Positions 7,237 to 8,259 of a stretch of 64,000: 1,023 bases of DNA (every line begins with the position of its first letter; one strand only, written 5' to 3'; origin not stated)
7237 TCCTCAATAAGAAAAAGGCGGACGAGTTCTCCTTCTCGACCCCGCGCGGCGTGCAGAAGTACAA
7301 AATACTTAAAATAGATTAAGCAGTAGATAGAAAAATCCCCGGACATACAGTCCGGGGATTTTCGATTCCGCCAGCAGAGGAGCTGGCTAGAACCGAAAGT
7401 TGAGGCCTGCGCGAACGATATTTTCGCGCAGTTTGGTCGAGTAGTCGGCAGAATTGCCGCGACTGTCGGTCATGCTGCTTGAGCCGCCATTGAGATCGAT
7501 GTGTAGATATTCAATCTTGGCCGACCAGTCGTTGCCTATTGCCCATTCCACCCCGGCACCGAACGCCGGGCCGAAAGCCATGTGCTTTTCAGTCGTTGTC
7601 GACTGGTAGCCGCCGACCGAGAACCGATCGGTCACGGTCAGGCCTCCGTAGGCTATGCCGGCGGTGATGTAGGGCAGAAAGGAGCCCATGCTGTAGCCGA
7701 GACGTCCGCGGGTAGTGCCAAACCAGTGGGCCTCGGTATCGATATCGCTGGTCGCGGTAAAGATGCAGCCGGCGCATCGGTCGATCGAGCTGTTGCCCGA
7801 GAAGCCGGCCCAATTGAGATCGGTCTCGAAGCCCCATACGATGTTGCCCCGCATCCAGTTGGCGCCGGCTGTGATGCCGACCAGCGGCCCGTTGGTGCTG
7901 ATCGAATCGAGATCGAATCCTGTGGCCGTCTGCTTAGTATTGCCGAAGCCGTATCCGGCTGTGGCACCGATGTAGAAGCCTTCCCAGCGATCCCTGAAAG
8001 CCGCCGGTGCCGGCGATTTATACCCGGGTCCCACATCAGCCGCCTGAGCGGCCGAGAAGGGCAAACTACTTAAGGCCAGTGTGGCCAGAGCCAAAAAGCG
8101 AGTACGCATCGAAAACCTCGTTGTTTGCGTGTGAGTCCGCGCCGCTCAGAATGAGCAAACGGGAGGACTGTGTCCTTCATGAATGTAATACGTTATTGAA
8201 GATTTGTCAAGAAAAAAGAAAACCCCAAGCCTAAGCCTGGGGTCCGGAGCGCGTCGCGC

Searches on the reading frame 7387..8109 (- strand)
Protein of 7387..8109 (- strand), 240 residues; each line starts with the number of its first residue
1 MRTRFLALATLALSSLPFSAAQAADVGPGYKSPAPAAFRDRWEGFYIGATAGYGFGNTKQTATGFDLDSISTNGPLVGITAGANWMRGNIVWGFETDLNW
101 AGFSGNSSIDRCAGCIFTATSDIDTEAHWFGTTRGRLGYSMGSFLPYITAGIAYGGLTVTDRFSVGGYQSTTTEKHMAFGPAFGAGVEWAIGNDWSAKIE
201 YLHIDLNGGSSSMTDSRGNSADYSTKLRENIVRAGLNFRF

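Call 63: search_protein_families(library=pfam, proteins=[window:7387-8109:-], max_evalue=0.001)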
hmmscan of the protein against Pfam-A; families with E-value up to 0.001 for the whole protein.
window:7387-8109:- (240 aa): 1 family
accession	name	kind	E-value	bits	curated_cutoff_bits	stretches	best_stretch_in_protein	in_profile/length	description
PF13505.12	OMP_b-brl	-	8.5e-18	65.6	28.7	1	25-240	15-175/175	Outer membrane protein beta-barrel domain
